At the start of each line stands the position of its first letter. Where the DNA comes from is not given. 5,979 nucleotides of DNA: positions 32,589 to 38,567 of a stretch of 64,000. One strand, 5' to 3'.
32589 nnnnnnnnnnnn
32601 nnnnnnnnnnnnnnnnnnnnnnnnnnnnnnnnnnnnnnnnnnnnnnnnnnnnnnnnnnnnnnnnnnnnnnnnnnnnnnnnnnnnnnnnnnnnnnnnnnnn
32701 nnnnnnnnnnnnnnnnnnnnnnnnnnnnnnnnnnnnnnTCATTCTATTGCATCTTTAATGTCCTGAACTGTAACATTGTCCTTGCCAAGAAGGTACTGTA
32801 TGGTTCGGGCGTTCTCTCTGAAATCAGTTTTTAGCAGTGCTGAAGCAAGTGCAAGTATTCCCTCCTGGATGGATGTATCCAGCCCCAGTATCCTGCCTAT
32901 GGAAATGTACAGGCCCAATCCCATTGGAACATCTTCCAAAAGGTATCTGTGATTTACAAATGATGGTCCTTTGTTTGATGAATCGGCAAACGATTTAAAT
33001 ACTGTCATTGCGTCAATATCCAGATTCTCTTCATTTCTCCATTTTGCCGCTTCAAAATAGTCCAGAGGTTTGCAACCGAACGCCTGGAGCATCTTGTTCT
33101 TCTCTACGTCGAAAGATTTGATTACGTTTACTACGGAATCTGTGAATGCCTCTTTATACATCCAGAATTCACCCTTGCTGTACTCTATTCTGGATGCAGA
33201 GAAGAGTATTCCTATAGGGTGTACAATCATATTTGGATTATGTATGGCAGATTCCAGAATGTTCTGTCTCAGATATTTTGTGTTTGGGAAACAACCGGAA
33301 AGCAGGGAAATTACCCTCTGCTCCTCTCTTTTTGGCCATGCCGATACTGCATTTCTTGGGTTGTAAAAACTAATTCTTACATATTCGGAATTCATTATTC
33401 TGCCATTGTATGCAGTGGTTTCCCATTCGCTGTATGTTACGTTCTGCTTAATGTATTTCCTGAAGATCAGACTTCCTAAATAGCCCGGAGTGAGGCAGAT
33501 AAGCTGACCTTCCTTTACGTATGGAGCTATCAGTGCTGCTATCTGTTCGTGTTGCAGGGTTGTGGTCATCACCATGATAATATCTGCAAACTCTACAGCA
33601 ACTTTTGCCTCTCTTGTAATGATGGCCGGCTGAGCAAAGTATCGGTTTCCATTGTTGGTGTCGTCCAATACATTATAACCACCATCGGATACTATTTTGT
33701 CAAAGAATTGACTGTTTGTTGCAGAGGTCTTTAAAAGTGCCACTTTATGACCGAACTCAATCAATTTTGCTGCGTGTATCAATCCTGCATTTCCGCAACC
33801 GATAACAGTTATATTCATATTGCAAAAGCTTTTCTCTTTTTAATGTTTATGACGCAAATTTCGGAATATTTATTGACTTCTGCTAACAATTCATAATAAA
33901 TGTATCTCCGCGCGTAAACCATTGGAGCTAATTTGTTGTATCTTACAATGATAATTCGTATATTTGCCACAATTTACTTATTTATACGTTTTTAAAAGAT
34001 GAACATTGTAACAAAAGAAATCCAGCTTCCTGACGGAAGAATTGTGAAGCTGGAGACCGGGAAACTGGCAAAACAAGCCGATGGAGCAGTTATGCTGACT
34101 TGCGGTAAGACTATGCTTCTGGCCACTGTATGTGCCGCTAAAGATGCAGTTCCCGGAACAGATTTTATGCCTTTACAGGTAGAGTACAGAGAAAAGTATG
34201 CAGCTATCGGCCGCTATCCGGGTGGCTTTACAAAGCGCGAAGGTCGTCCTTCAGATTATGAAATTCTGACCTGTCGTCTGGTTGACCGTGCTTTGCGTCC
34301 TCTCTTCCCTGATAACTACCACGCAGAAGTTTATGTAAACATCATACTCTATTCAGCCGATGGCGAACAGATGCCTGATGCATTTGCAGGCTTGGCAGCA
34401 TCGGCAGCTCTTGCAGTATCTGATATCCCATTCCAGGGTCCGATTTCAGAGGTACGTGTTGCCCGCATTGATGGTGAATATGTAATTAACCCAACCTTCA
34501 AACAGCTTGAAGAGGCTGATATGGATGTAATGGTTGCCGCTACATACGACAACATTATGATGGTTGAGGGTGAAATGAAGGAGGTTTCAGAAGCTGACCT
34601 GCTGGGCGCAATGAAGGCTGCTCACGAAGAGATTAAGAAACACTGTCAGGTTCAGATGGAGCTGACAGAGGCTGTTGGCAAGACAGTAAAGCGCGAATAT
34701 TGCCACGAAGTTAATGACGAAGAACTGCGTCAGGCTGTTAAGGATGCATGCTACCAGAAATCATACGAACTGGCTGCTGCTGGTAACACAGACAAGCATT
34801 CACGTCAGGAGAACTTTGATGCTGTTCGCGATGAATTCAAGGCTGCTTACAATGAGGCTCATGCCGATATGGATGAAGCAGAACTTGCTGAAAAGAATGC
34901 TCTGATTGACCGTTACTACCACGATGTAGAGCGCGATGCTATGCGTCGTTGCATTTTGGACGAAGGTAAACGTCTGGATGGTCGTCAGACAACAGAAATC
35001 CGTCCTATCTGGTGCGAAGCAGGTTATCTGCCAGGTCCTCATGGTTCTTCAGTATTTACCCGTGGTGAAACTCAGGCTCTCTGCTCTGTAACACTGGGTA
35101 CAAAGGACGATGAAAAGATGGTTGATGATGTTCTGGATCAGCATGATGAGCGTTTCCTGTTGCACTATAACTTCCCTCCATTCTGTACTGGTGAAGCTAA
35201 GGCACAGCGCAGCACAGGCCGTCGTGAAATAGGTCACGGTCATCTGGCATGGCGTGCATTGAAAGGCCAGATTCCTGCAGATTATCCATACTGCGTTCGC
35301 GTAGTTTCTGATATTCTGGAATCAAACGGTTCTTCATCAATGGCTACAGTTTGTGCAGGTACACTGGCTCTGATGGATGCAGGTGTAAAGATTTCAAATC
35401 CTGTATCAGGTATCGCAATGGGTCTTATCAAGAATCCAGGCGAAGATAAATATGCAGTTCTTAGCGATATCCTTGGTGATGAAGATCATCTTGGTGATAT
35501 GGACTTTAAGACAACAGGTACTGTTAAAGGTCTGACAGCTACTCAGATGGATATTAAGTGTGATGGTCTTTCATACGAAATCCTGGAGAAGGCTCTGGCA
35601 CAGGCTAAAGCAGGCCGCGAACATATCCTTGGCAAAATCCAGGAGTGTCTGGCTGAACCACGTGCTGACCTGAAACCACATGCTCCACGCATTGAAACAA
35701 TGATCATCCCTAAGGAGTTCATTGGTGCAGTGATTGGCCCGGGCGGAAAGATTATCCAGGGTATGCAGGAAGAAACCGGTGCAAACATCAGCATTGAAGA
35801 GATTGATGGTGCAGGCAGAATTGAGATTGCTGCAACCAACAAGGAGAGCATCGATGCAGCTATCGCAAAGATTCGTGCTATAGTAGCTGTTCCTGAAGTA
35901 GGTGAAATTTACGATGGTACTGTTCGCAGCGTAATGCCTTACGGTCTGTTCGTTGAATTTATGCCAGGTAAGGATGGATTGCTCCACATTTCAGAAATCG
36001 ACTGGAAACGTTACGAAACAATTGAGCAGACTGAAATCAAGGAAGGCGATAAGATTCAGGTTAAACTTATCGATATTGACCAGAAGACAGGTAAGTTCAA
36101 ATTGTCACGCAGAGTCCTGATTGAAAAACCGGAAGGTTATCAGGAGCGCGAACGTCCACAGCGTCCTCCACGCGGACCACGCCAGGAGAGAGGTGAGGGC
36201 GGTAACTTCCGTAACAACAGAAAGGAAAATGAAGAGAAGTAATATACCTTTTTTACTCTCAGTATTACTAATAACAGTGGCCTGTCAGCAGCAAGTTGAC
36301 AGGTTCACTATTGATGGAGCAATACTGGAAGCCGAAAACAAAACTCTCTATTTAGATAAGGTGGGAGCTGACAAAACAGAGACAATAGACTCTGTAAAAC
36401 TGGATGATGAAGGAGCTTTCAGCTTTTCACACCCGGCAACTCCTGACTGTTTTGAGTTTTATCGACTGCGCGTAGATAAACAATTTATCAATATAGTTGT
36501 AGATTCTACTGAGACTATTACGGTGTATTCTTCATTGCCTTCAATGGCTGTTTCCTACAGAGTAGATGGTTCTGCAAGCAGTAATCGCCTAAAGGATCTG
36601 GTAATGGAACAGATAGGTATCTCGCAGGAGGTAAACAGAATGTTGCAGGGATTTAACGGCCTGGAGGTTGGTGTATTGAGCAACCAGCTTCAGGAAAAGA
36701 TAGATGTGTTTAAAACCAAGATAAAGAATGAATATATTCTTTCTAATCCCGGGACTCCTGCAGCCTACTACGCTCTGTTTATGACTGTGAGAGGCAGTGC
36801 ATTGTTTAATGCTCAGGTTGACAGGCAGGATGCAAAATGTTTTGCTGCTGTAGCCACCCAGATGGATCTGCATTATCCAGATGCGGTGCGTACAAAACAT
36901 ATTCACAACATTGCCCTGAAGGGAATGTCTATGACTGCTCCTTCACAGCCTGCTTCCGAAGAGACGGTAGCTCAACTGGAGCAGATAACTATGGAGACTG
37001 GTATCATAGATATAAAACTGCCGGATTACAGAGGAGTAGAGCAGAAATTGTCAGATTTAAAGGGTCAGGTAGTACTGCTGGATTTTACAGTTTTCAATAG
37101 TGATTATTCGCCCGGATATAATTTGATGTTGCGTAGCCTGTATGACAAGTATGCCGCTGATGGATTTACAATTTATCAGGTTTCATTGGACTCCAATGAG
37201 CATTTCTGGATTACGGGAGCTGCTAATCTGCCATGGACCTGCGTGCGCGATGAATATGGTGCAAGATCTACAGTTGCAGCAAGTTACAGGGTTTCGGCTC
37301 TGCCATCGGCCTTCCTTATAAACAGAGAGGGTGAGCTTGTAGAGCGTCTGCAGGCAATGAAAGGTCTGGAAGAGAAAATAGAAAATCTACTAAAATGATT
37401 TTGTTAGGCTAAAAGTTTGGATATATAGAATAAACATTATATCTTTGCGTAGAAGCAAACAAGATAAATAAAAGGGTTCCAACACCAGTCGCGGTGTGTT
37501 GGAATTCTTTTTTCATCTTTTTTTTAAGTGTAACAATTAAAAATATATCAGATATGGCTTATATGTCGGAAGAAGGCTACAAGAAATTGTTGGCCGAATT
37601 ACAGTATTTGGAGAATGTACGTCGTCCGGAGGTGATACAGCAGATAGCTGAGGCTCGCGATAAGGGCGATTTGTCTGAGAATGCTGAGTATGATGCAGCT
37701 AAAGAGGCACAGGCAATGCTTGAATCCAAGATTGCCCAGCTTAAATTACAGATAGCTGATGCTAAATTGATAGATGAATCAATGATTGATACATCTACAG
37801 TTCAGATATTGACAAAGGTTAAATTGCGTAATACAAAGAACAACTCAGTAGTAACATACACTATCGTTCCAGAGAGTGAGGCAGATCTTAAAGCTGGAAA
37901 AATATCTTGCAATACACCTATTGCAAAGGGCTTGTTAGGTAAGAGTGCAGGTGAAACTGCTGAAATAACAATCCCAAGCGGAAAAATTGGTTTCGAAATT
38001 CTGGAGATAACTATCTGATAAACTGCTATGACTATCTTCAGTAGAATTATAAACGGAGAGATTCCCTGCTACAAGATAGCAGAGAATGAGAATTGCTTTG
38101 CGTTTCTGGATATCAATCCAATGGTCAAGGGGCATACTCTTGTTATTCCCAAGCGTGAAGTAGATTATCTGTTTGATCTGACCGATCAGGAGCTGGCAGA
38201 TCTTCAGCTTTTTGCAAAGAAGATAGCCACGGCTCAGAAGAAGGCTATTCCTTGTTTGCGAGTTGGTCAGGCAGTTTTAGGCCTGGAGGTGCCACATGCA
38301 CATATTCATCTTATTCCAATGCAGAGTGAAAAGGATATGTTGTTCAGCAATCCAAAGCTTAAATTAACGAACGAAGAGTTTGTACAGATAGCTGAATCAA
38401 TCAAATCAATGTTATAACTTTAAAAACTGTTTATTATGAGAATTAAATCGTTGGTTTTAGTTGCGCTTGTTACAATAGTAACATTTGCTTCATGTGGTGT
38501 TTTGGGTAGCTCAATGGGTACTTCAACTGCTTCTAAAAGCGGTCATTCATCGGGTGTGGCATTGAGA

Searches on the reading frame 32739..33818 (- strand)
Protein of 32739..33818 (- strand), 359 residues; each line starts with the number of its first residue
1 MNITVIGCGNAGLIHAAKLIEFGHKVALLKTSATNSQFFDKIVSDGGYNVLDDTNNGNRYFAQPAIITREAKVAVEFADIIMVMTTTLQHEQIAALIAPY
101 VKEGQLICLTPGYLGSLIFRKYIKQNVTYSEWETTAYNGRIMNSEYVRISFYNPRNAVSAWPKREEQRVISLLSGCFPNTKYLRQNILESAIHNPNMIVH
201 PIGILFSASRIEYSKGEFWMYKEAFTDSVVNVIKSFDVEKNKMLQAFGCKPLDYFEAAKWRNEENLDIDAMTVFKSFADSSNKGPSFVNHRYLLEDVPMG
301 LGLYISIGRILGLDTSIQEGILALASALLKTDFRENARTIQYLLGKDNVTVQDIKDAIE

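Call 8: search_protein_families(library=pfam, proteins=[window:32739-33818:-], max_evalue=0.001)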
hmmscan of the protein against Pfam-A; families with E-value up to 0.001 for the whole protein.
window:32739-33818:- (359 aa): 3 families
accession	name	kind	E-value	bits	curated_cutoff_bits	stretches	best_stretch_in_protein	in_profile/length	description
PF02317.23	Octopine_DH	-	3.2e-29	102.3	30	1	185-328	3-149/150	NAD/NADP octopine/nopaline dehydrogenase, alpha-helical domain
PF02558.23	ApbA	-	2.7e-06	27.5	22.2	1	3-110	1-100/150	Ketopantoate reductase PanE/ApbA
PF07991.19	KARI_N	-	0.00055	20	20.6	0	2-113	6-97/165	Acetohydroxy acid isomeroreductase, NADPH-binding domain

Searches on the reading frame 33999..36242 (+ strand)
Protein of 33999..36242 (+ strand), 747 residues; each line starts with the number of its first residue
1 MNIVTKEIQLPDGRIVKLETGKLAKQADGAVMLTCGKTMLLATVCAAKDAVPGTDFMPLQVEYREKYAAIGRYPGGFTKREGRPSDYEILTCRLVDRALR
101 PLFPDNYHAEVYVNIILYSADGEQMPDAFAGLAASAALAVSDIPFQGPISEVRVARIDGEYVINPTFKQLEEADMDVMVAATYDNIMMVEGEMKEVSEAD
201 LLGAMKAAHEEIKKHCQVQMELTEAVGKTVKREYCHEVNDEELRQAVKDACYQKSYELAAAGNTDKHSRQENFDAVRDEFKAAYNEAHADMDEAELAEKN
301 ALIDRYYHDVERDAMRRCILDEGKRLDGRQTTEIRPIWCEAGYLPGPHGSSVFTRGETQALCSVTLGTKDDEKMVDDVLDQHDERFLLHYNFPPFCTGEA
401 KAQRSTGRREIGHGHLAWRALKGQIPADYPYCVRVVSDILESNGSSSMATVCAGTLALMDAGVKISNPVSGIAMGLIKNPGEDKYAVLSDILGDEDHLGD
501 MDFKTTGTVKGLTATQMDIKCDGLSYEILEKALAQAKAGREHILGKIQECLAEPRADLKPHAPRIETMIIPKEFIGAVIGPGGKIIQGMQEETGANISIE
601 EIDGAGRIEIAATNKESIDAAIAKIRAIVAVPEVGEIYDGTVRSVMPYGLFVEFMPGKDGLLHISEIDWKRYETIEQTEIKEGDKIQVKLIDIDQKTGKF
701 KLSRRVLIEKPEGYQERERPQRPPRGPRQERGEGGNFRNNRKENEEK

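Call 8: search_protein_families(library=pfam, proteins=[window:33999-36242:+], max_evalue=0.001)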
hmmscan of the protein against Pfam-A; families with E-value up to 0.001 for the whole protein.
window:33999-36242:+ (747 aa): 6 families
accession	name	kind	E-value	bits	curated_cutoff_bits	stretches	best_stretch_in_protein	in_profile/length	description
PF01138.27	RNase_PH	-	8.7e-56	188.3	25.5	2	13-144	2-130/130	3' exoribonuclease family, domain 1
PF03725.20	RNase_PH_C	-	3.9e-21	75.2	20.8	2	147-210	1-66/67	3' exoribonuclease family, domain 2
PF00575.29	S1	-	1e-16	61.5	22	1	632-705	2-74/74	S1 RNA binding domain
PF00013.35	KH_1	-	3.2e-12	46.4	21.5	1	566-626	2-65/66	KH domain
PF03726.19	PNPase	-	8.3e-08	33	24.6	1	243-330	2-81/81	Polyribonucleotide nucleotidyltransferase, RNA binding domain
PF22675.2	KH-I_KHDC4-BBP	-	0.00091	19.5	30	0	574-617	7-48/76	KHDC4/BBP-like, KH-domain type I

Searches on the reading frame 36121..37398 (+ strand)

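Call 79: search_protein_families(library=pfam, proteins=[window:36121-37398:+], max_evalue=0.001)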
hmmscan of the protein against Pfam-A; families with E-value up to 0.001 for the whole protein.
window:36121-37398:+ (425 aa): 3 families
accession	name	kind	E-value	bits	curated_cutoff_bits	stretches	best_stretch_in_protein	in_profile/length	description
PF00578.27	AhpC-TSA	-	8.7e-11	42.3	26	1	296-407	6-122/124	AhpC/TSA family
PF13905.12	Thioredoxin_8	-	7.7e-09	36.2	27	1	315-405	1-93/94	Thioredoxin-like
PF14289.11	DUF4369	-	1.1e-06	29.6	25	1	62-154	1-88/91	Domain of unknown function (DUF4369)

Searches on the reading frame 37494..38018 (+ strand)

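Call 79: search_protein_families(library=pfam, proteins=[window:37494-38018:+], max_evalue=0.001)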
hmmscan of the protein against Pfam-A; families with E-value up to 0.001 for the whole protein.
window:37494-38018:+ (174 aa): 2 families
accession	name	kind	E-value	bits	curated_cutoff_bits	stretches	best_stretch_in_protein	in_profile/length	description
PF03449.20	GreA_GreB_N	-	1.5e-28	99.2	24.5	1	23-91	2-70/71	Transcription elongation factor, N-terminal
PF01272.25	GreA_GreB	-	9.2e-23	80.5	26.9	1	100-173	3-76/77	Transcription elongation factor, GreA/GreB, C-term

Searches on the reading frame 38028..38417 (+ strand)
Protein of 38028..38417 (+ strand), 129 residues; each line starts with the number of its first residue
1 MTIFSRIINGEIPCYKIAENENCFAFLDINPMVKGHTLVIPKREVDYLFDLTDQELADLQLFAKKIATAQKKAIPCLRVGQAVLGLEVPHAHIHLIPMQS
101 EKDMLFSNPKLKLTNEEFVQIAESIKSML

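Call 79: search_protein_families(library=pfam, proteins=[window:38028-38417:+], max_evalue=0.001)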
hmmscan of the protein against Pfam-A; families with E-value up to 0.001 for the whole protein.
window:38028-38417:+ (129 aa): 2 families
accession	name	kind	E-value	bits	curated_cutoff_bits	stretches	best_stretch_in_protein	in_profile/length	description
PF01230.28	HIT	-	3.1e-21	76.3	21.5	1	10-99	2-96/98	HIT domain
PF11969.13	DcpS_C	-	3.5e-11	44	24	1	2-103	2-107/114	Scavenger mRNA decapping enzyme C-term binding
